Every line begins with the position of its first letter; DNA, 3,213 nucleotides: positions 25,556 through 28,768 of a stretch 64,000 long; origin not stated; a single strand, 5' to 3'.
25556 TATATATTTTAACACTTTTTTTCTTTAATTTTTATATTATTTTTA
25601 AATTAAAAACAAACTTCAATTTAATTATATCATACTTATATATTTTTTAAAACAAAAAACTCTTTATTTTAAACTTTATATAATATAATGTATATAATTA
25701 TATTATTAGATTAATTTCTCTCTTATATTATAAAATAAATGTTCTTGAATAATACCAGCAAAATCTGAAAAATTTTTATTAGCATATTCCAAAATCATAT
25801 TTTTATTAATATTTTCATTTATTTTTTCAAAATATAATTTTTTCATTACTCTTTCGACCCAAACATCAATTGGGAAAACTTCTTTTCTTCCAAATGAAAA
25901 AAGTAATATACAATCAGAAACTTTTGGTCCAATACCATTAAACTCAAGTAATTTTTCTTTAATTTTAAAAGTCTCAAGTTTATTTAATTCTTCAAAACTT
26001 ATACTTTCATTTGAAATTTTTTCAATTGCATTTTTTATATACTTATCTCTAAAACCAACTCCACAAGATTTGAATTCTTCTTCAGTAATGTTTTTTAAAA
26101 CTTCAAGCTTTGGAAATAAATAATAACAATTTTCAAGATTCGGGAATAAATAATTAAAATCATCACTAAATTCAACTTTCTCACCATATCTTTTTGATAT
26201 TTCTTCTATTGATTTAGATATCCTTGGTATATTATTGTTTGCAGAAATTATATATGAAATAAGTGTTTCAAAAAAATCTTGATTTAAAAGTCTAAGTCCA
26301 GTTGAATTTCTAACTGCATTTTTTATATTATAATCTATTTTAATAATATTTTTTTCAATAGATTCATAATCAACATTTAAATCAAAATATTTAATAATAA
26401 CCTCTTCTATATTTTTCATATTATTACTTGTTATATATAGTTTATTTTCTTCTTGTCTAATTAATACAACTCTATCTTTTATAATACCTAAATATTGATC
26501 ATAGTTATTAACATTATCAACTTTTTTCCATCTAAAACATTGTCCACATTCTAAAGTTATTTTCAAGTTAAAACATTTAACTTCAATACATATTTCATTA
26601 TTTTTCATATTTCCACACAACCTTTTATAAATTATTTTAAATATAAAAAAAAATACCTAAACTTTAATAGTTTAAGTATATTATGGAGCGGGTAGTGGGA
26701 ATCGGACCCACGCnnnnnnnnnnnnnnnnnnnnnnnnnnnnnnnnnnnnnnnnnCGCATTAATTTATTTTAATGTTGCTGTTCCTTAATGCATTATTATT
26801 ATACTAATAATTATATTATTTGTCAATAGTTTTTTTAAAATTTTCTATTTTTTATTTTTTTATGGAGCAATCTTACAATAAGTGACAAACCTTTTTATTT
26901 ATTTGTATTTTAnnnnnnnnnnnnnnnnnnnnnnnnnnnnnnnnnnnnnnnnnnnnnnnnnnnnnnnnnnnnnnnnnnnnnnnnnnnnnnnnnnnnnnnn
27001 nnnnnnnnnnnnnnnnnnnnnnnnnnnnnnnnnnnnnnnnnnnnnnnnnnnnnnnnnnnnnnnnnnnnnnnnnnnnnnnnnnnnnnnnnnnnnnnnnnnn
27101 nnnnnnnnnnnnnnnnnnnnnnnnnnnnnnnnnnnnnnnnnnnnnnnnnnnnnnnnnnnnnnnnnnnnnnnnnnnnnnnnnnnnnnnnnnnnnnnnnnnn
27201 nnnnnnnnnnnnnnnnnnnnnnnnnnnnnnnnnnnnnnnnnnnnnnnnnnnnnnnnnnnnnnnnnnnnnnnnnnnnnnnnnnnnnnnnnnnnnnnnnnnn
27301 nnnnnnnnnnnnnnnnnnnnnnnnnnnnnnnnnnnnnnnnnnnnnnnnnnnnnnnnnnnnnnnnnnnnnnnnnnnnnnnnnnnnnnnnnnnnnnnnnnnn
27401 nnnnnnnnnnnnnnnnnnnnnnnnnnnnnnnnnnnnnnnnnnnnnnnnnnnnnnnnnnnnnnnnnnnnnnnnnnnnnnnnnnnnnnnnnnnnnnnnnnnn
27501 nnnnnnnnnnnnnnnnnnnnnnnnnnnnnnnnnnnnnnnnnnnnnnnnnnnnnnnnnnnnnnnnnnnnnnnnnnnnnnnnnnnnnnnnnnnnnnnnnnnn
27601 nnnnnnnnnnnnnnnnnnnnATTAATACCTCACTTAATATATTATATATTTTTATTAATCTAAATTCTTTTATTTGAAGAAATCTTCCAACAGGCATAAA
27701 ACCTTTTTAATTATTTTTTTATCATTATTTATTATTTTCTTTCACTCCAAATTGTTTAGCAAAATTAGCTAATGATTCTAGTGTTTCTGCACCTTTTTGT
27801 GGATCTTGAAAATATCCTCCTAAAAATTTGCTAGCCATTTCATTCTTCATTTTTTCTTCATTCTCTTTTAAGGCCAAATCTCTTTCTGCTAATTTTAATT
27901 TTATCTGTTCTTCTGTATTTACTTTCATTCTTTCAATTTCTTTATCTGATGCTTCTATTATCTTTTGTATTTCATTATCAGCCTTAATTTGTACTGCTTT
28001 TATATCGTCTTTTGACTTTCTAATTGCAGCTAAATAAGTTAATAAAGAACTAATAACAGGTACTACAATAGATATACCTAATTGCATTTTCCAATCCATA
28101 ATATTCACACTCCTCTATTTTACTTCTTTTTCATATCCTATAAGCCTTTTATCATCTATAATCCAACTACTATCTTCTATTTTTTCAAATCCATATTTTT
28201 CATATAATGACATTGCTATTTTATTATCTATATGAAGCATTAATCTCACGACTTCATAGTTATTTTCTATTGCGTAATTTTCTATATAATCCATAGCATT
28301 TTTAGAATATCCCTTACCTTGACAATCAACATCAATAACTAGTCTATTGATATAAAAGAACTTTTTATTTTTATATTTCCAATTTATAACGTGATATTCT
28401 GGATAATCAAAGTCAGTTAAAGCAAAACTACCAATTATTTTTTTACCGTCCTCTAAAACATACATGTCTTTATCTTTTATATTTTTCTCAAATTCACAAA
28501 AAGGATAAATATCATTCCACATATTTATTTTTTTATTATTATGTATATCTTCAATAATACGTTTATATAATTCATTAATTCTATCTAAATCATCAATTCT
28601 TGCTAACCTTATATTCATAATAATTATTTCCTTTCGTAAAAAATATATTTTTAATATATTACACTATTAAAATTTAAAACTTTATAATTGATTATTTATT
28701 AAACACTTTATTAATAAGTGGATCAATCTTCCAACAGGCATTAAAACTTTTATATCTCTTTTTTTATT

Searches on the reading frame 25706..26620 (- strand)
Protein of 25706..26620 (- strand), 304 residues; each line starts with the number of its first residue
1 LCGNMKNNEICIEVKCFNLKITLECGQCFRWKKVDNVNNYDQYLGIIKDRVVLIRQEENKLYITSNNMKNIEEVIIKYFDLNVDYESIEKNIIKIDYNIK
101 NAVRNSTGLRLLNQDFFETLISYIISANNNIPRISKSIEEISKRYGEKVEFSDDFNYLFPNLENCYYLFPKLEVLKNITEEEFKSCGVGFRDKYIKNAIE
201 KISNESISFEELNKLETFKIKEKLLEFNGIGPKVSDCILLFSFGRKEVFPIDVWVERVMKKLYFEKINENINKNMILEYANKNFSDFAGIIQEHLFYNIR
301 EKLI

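Call 39: search_protein_families(library=pfam, proteins=[window:25706-26620:-], max_evalue=0.001)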
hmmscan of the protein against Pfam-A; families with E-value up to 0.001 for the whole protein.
window:25706-26620:- (304 aa): 2 families
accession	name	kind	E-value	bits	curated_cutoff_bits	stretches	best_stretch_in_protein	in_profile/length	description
PF07934.18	OGG_N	-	1.2e-26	93.6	23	1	12-120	4-115/115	8-oxoguanine DNA glycosylase, N-terminal domain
PF00730.31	HhH-GPD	-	5.6e-10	40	26.2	1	121-268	1-92/108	HhH-GPD superfamily base excision DNA repair protein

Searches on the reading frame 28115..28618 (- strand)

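Call 39: search_protein_families(library=pfam, proteins=[window:28115-28618:-], max_evalue=0.001)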
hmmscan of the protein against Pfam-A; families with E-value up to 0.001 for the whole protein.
window:28115-28618:- (167 aa): 5 families
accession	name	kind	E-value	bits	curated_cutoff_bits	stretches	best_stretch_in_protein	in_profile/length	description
PF00583.31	Acetyltransf_1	-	8.7e-13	49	20.7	1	24-144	6-116/116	Acetyltransferase (GNAT) family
PF13508.13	Acetyltransf_7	-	9.5e-11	42.4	27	1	49-146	2-84/84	Acetyltransferase (GNAT) domain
PF13673.13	Acetyltransf_10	-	1.7e-10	41.4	23.6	1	42-151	21-113/128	Acetyltransferase (GNAT) domain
PF13527.13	Acetyltransf_9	-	4.4e-07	30.4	25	1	2-146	1-126/127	Acetyltransferase (GNAT) domain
PF08445.16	FR47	-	8.2e-05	23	22.1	1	88-153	22-86/86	FR47-like protein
